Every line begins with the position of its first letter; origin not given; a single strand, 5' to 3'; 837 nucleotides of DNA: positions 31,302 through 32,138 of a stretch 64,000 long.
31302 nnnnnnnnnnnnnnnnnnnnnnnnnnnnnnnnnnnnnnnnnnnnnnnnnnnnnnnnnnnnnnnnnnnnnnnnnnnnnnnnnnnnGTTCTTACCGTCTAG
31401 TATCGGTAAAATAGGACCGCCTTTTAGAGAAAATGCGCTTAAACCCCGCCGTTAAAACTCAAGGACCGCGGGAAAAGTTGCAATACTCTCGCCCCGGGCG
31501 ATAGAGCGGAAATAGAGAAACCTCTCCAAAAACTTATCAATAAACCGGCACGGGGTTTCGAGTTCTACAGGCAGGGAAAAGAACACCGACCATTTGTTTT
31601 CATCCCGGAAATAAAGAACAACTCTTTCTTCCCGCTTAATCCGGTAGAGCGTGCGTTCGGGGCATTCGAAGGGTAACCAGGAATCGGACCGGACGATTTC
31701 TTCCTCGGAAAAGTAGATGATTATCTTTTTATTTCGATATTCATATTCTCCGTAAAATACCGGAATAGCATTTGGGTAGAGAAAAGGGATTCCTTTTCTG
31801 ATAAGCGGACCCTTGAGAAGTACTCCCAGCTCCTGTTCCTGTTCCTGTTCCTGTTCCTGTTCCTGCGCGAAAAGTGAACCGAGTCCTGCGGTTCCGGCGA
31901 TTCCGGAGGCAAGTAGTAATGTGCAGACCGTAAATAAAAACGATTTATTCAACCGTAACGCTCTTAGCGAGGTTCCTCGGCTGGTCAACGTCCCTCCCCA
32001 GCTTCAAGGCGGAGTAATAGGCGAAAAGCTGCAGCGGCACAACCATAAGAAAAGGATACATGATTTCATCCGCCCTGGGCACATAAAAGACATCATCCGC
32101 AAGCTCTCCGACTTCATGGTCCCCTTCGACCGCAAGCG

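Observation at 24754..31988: Cluster of two VWA-domain lipoproteins flanking an unknown 670-aa protein, two Cys-rich mini-proteins and a NudC-like NUDIX hydrolase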

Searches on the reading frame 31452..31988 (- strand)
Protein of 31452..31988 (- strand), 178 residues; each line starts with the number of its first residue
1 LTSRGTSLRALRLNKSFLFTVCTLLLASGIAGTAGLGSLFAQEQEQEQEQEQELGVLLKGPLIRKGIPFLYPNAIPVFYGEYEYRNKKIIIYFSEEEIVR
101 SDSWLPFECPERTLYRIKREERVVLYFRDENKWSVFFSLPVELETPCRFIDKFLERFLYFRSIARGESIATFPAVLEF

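Call 3: search_protein_families(library=pfam, proteins=[window:31452-31988:-], max_evalue=0.1)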
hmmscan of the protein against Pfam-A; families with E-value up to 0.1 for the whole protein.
window:31452-31988:- (178 aa): 0 families

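Call 4: search_protein_families(library=ncbifam, proteins=[window:31452-31988:-], max_evalue=0.1)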
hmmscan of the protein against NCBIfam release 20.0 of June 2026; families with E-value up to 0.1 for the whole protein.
window:31452-31988:- (178 aa): 0 families
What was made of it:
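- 31452..31988 (-): QE178, a secreted protein with a (QE)6 tract, lying directly downstream of glmS. No family hit (calls 3, 4).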

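Call 50: search_protein_families(library=padloc, proteins=[window:31452-31988:-], max_evalue=0.01)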
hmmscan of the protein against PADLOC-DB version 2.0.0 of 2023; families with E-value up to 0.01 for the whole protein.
window:31452-31988:- (178 aa): 0 families

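Call 51: search_protein_families(library=phrogs, proteins=[window:31452-31988:-], max_evalue=0.001)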
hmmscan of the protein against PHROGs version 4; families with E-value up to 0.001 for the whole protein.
window:31452-31988:- (178 aa): 0 families
